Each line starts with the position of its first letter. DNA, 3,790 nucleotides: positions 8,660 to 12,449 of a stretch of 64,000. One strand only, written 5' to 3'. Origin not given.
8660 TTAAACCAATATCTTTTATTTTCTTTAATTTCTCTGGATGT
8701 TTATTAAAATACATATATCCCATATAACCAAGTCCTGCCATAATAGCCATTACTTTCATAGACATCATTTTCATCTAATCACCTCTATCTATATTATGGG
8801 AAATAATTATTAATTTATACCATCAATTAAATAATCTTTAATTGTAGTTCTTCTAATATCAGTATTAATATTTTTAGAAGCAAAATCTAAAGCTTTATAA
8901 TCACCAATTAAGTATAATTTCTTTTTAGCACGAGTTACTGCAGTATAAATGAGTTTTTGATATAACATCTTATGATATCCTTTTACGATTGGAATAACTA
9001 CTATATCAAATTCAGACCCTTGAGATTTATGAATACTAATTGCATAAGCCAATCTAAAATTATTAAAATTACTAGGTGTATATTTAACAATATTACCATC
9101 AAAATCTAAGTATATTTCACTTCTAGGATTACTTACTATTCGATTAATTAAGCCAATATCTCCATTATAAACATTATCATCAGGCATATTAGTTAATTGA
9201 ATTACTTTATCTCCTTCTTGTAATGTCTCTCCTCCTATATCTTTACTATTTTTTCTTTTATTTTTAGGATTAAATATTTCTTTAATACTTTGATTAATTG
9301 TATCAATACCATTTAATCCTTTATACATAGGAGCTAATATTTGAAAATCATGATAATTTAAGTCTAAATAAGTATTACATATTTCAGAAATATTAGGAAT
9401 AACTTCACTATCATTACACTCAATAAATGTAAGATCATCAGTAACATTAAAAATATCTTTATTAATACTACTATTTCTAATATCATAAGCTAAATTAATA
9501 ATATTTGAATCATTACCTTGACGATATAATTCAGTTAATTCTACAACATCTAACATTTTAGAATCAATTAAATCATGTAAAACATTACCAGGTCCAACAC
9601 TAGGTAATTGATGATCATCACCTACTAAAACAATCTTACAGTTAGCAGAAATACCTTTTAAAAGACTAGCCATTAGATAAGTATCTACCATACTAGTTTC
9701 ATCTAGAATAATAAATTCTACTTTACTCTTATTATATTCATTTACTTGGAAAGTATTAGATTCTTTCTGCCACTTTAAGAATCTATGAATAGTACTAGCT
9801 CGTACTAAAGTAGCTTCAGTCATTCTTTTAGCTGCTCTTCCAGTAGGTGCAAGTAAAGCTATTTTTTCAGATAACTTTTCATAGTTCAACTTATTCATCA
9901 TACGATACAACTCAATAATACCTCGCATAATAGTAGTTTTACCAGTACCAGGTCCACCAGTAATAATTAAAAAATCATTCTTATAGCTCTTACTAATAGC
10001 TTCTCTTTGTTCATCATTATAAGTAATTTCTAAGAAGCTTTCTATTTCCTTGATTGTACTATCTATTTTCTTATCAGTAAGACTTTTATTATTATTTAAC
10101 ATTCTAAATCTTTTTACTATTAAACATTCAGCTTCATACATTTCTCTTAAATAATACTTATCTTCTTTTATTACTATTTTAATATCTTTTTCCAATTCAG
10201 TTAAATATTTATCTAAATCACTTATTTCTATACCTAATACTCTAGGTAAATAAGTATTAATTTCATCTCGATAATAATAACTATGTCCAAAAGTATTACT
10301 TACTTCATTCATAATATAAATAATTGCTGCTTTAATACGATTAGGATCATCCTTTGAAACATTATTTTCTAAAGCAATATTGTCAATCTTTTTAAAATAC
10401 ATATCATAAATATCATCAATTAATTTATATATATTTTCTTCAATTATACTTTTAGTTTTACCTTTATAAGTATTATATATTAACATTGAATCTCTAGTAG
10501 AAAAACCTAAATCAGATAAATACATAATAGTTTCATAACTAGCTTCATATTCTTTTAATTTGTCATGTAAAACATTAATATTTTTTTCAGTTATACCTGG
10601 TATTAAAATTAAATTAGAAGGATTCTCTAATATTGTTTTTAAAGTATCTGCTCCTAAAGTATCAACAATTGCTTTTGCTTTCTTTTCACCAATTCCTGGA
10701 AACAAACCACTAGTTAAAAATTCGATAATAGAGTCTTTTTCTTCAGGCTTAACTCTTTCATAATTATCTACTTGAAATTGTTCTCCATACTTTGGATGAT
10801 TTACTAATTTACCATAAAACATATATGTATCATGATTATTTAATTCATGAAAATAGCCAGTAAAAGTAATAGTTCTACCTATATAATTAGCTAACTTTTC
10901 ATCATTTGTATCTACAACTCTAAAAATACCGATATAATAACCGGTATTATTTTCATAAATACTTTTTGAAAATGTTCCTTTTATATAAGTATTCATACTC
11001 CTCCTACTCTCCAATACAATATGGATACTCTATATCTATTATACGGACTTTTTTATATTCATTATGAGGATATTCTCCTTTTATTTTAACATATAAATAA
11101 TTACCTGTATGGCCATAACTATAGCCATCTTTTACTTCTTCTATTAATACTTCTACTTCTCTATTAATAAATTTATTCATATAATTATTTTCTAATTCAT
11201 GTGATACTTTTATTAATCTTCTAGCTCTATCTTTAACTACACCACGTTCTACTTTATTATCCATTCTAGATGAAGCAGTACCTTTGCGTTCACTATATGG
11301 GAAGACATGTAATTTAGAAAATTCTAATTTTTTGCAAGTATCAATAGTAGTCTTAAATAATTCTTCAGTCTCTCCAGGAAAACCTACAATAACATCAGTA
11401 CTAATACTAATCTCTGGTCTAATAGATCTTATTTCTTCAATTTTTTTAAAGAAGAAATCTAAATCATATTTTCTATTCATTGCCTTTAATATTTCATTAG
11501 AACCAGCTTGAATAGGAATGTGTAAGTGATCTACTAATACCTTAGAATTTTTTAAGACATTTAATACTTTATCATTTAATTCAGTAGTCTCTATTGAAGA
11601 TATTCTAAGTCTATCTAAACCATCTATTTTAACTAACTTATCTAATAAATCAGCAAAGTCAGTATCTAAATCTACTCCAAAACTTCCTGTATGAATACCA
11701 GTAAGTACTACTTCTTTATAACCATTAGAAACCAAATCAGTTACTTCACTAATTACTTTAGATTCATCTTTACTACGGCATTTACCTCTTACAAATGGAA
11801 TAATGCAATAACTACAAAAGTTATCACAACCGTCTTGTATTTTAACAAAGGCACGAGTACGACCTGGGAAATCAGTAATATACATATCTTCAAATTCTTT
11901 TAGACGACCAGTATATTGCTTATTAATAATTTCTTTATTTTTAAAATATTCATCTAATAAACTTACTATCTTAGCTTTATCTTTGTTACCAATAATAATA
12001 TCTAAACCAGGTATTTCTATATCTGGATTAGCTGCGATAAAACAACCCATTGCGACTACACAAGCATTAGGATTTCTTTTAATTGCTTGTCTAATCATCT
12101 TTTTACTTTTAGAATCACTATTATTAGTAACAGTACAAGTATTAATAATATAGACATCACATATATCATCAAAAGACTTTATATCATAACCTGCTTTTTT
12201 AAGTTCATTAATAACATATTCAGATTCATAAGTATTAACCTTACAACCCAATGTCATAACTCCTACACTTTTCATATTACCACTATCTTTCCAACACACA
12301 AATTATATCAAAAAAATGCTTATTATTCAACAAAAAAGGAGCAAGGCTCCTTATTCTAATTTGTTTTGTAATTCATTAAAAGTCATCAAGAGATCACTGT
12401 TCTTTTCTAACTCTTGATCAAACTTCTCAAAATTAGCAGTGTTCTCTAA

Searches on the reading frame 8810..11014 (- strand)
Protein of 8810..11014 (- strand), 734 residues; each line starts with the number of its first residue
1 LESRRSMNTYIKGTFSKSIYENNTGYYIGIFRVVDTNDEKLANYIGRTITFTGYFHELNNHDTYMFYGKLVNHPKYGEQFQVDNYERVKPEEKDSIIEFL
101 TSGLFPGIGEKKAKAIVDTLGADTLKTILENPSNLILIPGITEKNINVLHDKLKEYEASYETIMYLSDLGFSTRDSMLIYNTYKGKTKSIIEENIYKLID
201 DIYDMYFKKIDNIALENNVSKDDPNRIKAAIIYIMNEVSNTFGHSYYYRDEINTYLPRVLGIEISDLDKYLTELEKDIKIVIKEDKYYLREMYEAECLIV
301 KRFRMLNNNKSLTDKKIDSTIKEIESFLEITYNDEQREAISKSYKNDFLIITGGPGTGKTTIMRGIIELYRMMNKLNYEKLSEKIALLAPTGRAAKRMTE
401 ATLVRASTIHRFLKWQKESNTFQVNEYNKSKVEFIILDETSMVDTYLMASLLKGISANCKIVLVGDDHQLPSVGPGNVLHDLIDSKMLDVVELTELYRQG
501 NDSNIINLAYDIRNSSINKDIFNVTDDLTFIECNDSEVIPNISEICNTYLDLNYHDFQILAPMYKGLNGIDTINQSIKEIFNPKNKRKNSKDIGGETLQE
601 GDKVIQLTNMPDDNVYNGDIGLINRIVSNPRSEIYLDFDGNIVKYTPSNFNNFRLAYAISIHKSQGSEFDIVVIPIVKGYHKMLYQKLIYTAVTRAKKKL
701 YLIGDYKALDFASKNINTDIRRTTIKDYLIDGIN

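Call 27: search_protein_families(library=pfam, proteins=[window:8810-11014:-], max_evalue=0.00001)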
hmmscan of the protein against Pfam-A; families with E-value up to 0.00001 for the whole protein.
window:8810-11014:- (734 aa): 9 families
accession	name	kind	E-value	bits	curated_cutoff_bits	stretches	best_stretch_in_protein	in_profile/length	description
PF13245.12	AAA_19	-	5.1e-43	146.9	25.1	1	336-475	1-134/134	AAA domain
PF13604.12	AAA_30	-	2.4e-41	142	27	1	332-533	2-188/191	AAA domain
PF14490.11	HHH_RecD2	-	7.4e-25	87.1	27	1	157-246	3-92/92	ATP-dependent RecD2 DNA helicase HHH domain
PF13538.12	UvrD_C_2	-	2.4e-19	69.3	27.4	1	655-703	1-52/52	UvrD-like helicase C-terminal domain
PF23139.1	OB_YrrC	-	6.7e-18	64.8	27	1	9-90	2-76/76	ATP-dependent DNA helicase YrrC, OB-fold domain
PF18335.7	SH3_13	-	1.9e-16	60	41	1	573-638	1-65/65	ATP-dependent RecD-like DNA helicase SH3 domain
PF13086.12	AAA_11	-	3.2e-11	44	27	1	332-394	2-64/257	AAA domain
PF01443.25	Viral_helicase1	-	1.9e-10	41.4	21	0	350-555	2-178/228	Viral superfamily 1 RNA helicase core domain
PF00580.27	UvrD-helicase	-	3.9e-06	27.2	23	0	333-401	2-64/271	UvrD/REP helicase N-terminal domain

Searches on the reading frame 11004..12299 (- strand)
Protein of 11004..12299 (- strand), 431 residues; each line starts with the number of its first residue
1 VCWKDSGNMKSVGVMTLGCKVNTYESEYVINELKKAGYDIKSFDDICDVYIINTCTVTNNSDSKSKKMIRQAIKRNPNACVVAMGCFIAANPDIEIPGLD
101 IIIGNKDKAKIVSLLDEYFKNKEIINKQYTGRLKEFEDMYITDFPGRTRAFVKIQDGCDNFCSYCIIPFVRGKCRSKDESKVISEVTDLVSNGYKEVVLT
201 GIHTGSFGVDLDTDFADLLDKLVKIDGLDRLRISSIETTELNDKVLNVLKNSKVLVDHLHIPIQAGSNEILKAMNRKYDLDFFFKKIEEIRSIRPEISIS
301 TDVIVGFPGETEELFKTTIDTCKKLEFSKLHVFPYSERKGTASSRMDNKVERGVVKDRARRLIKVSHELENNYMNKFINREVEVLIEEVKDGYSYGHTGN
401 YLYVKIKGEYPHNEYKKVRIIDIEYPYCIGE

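Call 27: search_protein_families(library=pfam, proteins=[window:11004-12299:-], max_evalue=0.00001)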
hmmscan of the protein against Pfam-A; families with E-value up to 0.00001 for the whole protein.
window:11004-12299:- (431 aa): 2 families
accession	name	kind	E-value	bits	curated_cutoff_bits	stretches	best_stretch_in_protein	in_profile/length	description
PF04055.27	Radical_SAM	-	4.9e-25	89.1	29.5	1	153-321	2-165/166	Radical SAM superfamily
PF00919.26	UPF0004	-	9.4e-21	74.1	27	1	12-92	2-83/98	Uncharacterized protein family UPF0004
